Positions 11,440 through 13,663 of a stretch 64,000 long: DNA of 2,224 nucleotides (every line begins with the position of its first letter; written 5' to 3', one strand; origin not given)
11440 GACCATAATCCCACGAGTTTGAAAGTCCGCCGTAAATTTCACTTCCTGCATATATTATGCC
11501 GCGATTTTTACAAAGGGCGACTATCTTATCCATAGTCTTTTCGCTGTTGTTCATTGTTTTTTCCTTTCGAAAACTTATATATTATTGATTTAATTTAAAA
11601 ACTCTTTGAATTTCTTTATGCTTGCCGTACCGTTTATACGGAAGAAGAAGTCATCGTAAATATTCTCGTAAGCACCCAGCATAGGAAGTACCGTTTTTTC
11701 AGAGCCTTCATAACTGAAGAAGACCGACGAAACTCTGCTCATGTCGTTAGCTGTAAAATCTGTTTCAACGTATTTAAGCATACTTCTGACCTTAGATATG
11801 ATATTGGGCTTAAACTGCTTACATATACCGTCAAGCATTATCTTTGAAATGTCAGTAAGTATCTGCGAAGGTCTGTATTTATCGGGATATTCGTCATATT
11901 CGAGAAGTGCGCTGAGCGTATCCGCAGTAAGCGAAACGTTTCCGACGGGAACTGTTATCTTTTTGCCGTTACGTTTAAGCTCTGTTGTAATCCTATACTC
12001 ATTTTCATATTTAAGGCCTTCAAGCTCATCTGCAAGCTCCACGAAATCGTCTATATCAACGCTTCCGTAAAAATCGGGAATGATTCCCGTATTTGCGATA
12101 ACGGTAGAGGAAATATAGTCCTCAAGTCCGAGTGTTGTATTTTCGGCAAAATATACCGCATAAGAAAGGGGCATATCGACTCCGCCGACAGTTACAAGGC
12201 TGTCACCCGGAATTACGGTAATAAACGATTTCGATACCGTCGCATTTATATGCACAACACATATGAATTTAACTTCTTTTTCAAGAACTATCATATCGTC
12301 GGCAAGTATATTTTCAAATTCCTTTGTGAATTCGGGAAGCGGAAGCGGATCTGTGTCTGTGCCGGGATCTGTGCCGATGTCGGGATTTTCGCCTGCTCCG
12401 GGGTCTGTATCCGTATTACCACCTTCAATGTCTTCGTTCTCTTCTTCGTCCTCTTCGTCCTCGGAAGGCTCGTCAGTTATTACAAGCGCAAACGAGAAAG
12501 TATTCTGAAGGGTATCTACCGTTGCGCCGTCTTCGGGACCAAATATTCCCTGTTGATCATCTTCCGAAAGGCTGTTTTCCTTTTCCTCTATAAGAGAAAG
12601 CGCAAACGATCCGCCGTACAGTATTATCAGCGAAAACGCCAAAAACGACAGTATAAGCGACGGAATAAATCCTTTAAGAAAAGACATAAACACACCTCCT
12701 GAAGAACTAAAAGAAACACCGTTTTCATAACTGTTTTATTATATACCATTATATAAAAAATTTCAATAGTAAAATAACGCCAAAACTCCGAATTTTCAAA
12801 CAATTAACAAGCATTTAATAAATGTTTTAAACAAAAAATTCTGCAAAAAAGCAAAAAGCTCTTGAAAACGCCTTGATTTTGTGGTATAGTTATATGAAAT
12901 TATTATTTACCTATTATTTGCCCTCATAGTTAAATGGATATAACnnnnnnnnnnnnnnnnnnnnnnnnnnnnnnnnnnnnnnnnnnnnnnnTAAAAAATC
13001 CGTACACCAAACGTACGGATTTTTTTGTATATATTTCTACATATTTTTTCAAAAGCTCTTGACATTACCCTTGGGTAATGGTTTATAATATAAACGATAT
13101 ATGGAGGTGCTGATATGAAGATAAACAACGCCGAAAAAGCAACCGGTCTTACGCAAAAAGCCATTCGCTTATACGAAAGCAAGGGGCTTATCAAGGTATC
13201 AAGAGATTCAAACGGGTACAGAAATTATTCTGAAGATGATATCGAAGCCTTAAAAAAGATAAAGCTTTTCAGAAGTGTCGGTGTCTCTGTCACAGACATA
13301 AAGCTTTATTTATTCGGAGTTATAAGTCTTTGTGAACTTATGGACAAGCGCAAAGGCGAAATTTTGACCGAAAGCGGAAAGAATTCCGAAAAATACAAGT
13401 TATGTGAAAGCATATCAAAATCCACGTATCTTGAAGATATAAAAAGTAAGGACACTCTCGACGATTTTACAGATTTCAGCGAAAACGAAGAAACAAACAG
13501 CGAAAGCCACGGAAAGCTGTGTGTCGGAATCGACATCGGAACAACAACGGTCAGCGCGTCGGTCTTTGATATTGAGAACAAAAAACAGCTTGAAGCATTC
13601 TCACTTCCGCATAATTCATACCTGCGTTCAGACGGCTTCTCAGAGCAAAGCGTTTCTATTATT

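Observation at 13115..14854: Unusual domain fusion: MerR DNA-binding domain plus a full FGGY sugar kinase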

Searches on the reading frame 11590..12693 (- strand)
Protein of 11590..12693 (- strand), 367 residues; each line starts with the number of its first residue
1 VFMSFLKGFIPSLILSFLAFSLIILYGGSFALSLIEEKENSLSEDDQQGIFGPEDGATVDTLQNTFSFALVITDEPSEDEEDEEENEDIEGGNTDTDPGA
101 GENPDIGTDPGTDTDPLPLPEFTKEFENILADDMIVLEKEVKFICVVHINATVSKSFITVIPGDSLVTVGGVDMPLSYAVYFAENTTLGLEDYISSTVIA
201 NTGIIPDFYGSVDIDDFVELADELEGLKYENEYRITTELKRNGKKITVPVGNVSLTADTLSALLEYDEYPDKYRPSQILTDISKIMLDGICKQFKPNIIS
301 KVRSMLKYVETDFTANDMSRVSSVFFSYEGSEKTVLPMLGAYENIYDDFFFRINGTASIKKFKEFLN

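Call 3: search_protein_families(library=pfam, proteins=[window:11590-12693:-], max_evalue=0.01)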
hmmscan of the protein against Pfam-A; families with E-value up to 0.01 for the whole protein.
window:11590-12693:- (367 aa): 1 family
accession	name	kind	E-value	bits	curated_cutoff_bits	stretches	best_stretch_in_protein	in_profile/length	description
PF03816.19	LytR_cpsA_psr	-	1.4e-08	35.5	24.6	1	144-260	5-116/150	LytR_cpsA_psr family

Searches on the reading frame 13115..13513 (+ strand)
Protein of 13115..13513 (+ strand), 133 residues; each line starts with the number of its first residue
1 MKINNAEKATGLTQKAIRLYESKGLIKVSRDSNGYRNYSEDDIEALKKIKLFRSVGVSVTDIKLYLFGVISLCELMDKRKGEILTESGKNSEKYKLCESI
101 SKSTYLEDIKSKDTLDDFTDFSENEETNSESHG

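Call 58: search_solved_structures(query=window:13115-13513:+, max_evalue=0.01, show_alignments=3)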
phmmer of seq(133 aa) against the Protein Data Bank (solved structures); distinct sequences matched with E-value up to 0.01: 23.
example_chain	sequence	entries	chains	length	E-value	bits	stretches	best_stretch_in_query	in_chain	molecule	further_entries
4wls_A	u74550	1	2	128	7e-09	38.9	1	1-60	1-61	HTH-type transcriptional regulator CueR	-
1q05_A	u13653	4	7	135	8.3e-09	38.7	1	1-60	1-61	Transcriptional regulator cueR | HTH-type transcriptional regulator CueR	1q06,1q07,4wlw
6ldi_G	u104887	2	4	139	8.7e-09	38.6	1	1-60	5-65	HTH-type transcriptional regulator CueR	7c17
6xh7_G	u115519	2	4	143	9.6e-09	38.5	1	1-60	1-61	HTH-type transcriptional regulator CueR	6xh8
7tec_A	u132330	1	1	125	1.4e-06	31.5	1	6-64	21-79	HTH-type transcriptional regulator GlnR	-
5e01_A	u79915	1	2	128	1.8e-05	27.9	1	7-79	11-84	Uncharacterized HTH-type transcriptional regulator HI_0186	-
5d90_B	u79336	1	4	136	2.1e-05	27.7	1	7-79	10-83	MerR family regulator protein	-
5d8c_A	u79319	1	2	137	2.1e-05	27.7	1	7-79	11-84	MerR family regulator protein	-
4r22_B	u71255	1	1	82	2.5e-05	27.5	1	2-64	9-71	HTH-type transcriptional regulator TnrA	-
4r24_B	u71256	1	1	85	2.6e-05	27.4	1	3-65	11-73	HTH-type transcriptional regulator TnrA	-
4ua1_A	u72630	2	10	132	6.1e-05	26.2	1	8-72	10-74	Regulatory protein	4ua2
2zhg_A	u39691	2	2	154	7.3e-05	26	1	7-71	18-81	Redox-sensitive transcriptional activator soxR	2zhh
7tea_B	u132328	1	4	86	7.6e-05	25.9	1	6-67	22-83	Glutamine synthetase repressor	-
3qao_A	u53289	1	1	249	0.00015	24.9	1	2-63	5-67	MerR-like transcriptional regulator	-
3hh0_A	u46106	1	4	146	0.00054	23.2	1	11-64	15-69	Transcriptional regulator, MerR family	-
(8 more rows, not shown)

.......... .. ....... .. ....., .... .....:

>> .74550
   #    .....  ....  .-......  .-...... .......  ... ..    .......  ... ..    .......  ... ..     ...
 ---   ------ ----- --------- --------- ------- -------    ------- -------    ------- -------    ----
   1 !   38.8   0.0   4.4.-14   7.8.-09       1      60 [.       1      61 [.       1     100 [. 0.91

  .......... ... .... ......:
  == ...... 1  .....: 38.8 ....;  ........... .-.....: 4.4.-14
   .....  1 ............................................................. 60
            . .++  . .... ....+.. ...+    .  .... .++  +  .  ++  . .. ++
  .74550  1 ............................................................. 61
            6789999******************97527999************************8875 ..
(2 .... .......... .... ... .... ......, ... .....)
